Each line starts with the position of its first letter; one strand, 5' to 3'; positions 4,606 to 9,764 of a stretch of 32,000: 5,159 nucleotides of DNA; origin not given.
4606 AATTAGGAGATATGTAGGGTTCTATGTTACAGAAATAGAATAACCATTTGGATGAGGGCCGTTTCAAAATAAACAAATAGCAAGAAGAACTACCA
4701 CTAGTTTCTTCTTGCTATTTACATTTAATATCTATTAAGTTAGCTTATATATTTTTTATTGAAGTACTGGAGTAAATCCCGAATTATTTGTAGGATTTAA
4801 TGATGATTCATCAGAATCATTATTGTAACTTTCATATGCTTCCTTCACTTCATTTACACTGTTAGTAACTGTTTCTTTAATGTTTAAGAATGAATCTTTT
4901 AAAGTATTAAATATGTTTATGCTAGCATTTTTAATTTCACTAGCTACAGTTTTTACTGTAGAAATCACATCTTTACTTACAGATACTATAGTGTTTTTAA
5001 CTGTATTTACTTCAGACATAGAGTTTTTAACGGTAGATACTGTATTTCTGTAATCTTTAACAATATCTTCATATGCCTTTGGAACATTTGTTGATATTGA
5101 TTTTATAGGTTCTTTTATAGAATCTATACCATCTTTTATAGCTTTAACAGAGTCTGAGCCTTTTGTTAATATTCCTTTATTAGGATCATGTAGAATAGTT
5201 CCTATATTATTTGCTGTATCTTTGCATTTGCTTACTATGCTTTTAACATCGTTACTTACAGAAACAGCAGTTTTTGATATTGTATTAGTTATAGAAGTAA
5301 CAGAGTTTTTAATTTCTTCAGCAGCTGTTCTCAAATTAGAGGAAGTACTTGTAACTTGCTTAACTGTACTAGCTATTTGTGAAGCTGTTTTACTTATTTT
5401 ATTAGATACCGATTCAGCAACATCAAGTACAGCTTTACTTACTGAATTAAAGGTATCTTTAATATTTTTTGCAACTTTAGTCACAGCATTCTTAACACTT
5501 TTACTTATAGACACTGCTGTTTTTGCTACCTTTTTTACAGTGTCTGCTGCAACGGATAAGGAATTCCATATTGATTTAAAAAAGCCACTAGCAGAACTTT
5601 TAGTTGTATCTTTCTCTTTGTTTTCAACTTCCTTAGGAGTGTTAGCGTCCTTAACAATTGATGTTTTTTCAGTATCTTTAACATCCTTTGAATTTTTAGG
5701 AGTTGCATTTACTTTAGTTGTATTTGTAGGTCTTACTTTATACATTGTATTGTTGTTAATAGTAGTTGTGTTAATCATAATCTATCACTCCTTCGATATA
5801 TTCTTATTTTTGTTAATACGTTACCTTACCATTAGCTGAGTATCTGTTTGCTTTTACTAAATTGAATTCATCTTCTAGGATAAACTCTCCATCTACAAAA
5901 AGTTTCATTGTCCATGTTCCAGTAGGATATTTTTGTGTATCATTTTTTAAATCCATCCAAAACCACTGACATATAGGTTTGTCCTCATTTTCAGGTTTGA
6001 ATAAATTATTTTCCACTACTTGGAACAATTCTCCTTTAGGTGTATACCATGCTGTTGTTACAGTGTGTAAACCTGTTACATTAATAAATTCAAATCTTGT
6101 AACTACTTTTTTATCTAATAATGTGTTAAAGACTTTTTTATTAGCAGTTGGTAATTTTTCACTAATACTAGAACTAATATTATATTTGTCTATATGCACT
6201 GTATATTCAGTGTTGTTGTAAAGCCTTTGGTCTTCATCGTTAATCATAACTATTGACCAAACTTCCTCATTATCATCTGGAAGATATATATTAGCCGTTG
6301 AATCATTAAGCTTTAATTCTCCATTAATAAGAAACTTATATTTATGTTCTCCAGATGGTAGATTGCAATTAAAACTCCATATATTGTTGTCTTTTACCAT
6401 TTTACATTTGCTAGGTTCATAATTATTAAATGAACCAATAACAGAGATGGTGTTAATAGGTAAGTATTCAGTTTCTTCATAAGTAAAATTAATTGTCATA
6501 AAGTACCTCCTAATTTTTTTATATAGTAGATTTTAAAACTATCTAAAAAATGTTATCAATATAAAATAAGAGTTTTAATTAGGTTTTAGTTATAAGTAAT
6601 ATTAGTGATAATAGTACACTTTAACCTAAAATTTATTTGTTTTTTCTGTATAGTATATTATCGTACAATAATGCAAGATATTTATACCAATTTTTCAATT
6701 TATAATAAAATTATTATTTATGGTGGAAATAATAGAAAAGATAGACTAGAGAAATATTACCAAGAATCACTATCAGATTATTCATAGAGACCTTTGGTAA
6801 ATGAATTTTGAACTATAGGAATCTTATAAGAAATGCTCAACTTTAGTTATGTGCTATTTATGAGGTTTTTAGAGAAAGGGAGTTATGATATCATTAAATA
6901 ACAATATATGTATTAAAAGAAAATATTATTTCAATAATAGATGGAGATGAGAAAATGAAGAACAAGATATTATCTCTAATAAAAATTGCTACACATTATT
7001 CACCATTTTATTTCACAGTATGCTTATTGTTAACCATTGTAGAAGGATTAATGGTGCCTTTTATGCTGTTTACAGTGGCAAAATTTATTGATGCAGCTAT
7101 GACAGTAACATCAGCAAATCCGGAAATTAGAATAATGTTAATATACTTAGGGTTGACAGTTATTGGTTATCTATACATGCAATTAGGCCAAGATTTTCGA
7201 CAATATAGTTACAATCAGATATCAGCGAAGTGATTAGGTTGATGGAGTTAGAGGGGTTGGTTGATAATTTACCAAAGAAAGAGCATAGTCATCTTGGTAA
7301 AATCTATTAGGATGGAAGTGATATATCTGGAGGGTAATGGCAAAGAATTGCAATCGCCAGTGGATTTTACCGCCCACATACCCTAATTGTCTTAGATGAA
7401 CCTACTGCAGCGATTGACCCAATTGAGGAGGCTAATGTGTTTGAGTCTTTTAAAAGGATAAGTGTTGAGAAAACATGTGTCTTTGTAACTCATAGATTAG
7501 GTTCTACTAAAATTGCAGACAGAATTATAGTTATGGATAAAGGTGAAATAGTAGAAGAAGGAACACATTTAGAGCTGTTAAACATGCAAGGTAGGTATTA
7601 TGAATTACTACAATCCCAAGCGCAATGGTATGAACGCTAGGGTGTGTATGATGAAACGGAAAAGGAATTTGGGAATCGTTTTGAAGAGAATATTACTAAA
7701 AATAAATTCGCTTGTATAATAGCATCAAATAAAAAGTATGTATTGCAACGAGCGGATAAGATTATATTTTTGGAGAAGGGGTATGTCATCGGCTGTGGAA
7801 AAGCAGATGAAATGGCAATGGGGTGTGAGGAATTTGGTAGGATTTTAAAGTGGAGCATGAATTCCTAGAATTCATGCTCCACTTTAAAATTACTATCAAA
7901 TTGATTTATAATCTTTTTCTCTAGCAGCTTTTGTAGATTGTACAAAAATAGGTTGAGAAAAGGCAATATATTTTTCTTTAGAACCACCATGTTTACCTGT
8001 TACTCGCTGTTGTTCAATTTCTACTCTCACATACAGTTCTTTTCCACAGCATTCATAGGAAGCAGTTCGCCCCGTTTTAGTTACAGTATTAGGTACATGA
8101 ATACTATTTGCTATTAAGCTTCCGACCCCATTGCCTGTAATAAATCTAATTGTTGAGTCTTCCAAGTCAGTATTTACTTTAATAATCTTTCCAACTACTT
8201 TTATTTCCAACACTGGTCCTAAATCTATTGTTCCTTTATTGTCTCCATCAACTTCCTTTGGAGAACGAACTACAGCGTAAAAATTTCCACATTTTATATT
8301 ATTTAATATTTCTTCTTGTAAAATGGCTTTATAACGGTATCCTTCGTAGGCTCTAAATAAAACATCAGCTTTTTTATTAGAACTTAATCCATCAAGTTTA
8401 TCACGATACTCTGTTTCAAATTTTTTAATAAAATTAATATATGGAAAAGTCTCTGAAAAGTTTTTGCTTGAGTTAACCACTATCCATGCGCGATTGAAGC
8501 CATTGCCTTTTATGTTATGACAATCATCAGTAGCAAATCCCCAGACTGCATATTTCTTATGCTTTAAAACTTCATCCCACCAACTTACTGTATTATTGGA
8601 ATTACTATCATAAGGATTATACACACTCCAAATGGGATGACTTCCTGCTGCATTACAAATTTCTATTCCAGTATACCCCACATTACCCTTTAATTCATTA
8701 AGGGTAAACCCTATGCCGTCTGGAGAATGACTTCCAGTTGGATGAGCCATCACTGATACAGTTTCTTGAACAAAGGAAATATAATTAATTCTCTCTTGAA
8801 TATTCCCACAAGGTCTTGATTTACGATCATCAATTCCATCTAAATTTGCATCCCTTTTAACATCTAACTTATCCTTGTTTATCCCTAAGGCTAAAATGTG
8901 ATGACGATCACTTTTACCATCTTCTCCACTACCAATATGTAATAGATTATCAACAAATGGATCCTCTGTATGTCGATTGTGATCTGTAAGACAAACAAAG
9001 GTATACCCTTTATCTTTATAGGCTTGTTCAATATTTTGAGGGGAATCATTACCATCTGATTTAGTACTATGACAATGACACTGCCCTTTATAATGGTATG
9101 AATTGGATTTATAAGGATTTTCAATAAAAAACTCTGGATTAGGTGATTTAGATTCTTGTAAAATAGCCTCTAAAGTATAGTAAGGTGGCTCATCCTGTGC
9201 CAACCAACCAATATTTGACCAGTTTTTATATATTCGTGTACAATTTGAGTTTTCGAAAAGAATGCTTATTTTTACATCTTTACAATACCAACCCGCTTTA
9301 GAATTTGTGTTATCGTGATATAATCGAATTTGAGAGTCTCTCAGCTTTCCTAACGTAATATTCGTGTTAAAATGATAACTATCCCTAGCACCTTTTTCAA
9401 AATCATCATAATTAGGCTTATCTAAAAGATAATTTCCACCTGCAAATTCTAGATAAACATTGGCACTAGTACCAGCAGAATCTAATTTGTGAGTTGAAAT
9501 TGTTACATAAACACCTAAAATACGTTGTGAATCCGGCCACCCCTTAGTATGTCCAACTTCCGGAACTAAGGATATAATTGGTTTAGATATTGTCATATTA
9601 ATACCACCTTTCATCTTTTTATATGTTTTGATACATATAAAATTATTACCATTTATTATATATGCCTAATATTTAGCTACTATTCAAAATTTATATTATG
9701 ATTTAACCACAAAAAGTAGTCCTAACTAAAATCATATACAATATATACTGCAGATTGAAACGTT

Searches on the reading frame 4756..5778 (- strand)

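Call 8: search_protein_families(library=pfam, proteins=[window:4756-5778:-])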
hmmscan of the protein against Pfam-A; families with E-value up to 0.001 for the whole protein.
window:4756-5778:- (340 aa): 9 families
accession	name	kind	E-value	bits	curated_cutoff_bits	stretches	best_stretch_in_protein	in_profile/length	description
PF05478.16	Prominin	-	5.2e-07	28.6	34.3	1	58-322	173-416/799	Prominin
PF04513.17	Baculo_PEP_C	-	7.6e-07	29.7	38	1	79-183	38-139/140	Baculovirus polyhedron envelope protein, PEP, C terminus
PF00015.26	MCPsignal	-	9.1e-06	26.1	34.6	1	74-170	70-168/172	Methyl-accepting chemotaxis protein (MCP) signalling domain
PF04108.17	ATG17_like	-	0.00011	22.3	43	0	94-318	116-301/355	Autophagy protein ATG17-like domain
PF01442.23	Apolipoprotein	-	0.00013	22.2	90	0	79-179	26-127/190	Apolipoprotein A1/A4/E domain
PF06160.17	EzrA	-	0.0002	20.3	39.6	1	96-310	81-289/557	Septation ring formation regulator, EzrA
PF09177.16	STX6_10_61_N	-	0.00029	21.8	29.4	0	295-324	1-30/99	Syntaxin 6/10/61, N-terminal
PF07464.16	ApoLp-III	-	0.00067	20.3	36.3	0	58-179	26-144/146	Apolipophorin-III precursor (apoLp-III)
PF15984.10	Collagen_mid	-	0.00068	19.9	31.1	0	212-309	28-126/198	Bacterial collagen, middle region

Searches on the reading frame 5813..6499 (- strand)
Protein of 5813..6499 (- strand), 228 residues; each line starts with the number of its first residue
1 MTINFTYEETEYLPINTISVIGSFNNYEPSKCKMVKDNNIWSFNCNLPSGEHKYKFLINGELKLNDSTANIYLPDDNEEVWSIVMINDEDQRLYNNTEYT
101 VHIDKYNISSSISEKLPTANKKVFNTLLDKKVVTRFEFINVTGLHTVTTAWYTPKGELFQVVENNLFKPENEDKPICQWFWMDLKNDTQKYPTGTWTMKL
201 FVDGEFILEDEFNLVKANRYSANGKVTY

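Call 8: search_protein_families(library=pfam, proteins=[window:5813-6499:-])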
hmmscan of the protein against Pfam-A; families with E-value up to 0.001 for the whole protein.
window:5813-6499:- (228 aa): 3 families
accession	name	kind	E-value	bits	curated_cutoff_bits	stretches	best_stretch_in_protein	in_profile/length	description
PF16561.11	AMPK1_CBM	-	1.7e-13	51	26.8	1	16-90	12-83/85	Glycogen recognition site of AMP-activated protein kinase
PF22058.2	X25_BaPul_like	-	0.00031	21.2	27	0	35-77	28-71/87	Pullulanase X25 domain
PF02922.24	CBM_48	-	0.00047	20.9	22.4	0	18-61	25-71/83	Carbohydrate-binding module 48 (Isoamylase N-terminal domain)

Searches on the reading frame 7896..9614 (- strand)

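Call 8: search_protein_families(library=pfam, proteins=[window:7896-9614:-])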
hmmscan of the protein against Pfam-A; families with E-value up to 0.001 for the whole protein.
window:7896-9614:- (572 aa): 2 families
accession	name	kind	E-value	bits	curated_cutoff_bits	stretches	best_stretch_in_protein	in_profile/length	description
PF01477.28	PLAT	-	1.7e-08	35.6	23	1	37-116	3-86/117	PLAT/LH2 domain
PF02811.25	PHP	-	0.00065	20.5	26.4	0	179-214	2-39/164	PHP domain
